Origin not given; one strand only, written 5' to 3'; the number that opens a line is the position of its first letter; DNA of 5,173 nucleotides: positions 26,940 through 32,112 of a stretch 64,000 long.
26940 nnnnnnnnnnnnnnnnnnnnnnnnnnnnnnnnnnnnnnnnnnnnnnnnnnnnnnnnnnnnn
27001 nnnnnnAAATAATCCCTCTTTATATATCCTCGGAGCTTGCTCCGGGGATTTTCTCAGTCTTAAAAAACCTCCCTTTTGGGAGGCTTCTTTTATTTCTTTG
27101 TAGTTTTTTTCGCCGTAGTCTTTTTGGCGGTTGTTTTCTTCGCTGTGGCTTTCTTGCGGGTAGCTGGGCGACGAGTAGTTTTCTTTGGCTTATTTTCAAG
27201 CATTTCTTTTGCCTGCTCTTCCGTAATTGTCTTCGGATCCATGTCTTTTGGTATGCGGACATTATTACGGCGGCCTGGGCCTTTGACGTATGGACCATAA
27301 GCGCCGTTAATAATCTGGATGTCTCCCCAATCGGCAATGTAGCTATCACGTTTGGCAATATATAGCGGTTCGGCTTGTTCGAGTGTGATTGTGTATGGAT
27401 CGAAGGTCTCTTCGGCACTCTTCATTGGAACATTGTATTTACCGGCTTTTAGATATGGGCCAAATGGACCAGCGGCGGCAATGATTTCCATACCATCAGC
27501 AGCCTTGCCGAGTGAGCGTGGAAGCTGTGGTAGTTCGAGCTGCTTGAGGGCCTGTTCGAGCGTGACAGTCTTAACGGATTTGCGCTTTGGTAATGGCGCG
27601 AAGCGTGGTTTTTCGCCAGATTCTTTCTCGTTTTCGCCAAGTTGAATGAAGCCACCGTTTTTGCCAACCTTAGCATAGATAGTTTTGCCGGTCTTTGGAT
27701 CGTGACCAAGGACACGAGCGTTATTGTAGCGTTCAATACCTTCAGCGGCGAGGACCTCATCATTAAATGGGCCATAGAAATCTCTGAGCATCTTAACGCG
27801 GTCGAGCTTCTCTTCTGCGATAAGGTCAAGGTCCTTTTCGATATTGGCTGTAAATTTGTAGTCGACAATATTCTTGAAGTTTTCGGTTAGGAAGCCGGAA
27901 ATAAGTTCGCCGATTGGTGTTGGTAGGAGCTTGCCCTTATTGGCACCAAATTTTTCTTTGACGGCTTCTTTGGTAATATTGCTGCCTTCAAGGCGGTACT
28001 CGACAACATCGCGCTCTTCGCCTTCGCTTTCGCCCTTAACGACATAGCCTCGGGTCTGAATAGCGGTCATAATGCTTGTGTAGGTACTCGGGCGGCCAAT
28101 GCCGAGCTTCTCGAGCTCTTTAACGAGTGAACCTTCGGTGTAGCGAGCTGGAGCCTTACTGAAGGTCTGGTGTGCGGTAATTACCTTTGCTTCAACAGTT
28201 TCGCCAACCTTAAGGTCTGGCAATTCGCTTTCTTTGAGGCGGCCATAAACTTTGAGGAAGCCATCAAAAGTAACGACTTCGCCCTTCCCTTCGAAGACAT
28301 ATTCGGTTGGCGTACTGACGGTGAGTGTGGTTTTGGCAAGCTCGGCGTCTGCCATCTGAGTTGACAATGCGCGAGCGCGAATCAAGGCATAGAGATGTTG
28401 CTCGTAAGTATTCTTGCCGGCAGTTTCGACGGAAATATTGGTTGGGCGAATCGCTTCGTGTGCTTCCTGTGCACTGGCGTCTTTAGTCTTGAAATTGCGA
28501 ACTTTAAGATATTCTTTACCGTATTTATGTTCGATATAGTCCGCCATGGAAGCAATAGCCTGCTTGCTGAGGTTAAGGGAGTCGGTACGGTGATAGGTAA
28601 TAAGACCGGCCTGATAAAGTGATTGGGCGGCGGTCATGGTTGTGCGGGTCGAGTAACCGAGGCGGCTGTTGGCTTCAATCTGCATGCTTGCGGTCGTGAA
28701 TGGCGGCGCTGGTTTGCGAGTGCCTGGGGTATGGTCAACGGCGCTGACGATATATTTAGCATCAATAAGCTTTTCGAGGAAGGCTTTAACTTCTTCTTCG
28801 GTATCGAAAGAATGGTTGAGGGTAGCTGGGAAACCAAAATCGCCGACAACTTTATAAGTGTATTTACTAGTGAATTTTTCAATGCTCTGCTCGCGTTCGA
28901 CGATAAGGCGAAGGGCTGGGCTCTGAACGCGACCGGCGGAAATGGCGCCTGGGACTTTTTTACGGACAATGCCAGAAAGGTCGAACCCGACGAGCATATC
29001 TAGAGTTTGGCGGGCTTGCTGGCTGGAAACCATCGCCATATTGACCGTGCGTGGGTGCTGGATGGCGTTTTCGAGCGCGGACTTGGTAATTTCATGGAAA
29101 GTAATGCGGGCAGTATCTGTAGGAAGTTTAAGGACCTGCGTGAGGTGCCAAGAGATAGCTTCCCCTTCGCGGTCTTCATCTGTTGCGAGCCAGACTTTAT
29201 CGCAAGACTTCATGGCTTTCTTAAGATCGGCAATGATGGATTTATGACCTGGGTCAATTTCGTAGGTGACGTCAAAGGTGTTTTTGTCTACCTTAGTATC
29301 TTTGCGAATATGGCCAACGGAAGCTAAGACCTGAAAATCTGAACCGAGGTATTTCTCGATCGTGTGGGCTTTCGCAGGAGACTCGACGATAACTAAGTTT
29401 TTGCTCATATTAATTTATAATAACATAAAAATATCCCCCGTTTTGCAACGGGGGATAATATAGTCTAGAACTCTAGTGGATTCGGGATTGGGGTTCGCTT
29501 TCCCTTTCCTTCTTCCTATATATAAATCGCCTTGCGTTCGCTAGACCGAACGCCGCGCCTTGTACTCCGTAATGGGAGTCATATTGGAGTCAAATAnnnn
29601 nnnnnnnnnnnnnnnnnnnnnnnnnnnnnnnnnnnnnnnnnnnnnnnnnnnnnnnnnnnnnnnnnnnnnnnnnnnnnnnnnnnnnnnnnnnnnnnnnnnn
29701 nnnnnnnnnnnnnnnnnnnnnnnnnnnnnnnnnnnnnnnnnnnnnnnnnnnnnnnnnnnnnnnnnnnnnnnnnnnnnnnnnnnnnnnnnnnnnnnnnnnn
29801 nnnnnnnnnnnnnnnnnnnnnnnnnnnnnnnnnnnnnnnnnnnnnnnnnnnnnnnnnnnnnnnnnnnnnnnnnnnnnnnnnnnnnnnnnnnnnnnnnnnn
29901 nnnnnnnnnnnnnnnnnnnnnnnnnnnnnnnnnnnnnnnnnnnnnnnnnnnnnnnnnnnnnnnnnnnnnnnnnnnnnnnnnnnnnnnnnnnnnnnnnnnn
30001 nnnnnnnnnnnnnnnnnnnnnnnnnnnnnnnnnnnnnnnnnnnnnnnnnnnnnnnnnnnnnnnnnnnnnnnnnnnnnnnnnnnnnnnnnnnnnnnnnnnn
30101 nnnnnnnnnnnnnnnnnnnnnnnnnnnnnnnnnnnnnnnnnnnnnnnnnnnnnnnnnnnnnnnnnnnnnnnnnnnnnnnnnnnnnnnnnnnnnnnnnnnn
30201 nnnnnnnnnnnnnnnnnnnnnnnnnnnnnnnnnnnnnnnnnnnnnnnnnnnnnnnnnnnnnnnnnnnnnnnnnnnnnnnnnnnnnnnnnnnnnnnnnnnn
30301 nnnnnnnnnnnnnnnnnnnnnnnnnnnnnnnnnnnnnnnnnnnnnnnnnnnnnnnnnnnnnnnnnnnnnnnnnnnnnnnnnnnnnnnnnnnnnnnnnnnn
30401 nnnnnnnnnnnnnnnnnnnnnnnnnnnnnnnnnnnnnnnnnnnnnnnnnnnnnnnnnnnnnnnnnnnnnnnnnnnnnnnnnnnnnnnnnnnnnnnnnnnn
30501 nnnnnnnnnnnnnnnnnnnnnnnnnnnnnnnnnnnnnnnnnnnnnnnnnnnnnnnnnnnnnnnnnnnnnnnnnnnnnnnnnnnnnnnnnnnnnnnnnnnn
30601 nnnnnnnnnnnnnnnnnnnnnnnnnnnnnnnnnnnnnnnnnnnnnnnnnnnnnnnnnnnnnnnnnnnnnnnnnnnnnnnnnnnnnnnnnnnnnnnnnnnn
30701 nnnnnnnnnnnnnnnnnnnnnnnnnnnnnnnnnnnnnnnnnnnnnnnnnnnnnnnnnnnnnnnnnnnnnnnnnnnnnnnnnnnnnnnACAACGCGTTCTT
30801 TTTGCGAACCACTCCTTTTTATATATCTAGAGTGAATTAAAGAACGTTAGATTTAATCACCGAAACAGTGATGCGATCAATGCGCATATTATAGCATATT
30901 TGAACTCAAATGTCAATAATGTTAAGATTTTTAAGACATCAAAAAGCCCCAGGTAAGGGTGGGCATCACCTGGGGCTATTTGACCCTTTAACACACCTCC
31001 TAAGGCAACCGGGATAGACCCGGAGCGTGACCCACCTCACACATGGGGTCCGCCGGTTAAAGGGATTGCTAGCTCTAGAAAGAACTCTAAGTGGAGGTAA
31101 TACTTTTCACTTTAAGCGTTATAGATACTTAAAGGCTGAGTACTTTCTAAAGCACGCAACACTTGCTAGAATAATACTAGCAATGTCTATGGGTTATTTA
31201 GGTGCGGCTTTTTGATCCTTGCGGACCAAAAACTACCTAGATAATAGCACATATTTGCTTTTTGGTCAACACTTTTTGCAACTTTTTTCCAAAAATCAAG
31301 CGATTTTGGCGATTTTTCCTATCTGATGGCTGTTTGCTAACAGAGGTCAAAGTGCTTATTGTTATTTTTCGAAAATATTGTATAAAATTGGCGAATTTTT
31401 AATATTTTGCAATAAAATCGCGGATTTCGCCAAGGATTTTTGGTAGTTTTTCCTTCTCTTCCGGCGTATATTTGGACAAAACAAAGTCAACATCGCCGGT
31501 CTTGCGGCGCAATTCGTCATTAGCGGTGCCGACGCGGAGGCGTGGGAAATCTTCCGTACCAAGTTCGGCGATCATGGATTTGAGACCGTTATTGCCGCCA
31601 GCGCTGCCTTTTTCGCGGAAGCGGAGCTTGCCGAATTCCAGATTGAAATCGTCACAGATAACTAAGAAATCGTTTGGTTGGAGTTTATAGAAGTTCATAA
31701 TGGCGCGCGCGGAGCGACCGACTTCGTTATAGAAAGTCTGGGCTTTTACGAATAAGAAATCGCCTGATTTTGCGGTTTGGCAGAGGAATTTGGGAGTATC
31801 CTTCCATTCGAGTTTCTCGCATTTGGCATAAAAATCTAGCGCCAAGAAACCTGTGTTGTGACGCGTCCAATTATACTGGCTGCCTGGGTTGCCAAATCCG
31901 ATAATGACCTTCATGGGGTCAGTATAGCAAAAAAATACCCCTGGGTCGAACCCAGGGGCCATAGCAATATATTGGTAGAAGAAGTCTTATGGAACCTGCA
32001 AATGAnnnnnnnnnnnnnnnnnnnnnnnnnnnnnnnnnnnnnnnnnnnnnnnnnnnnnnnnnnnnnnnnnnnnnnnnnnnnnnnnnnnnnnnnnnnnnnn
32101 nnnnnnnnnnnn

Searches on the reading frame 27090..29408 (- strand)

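Call 44: search_protein_families(library=pfam, proteins=[window:27090-29408:-], max_evalue=0.01)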
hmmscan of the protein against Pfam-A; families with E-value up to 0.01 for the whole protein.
window:27090-29408:- (772 aa): 3 families
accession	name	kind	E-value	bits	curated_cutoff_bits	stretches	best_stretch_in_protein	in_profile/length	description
PF01131.25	Topoisom_bac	-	5.9e-98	329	35.1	2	122-458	2-359/411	DNA topoisomerase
PF13368.11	Toprim_C_rpt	-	7.2e-31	106.3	22.3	3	696-746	7-55/57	Topoisomerase C-terminal repeat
PF01751.28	Toprim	-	5.5e-21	75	23.1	1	5-107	2-96/96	Toprim domain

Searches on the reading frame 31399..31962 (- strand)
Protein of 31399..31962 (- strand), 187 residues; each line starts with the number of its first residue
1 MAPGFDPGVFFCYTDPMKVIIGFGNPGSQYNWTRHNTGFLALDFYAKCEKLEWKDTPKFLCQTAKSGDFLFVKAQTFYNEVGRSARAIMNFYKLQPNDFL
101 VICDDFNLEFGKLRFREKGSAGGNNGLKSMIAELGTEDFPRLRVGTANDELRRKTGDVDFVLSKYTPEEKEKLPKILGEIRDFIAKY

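Call 52: search_protein_families(library=pfam, proteins=[window:31399-31962:-], max_evalue=0.001)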
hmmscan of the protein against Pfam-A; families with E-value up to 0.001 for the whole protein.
window:31399-31962:- (187 aa): 1 family
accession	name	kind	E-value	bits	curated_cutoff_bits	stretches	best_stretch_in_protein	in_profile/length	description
PF01195.25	Pept_tRNA_hydro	-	3.8e-49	167.5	27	1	19-185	1-168/183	Peptidyl-tRNA hydrolase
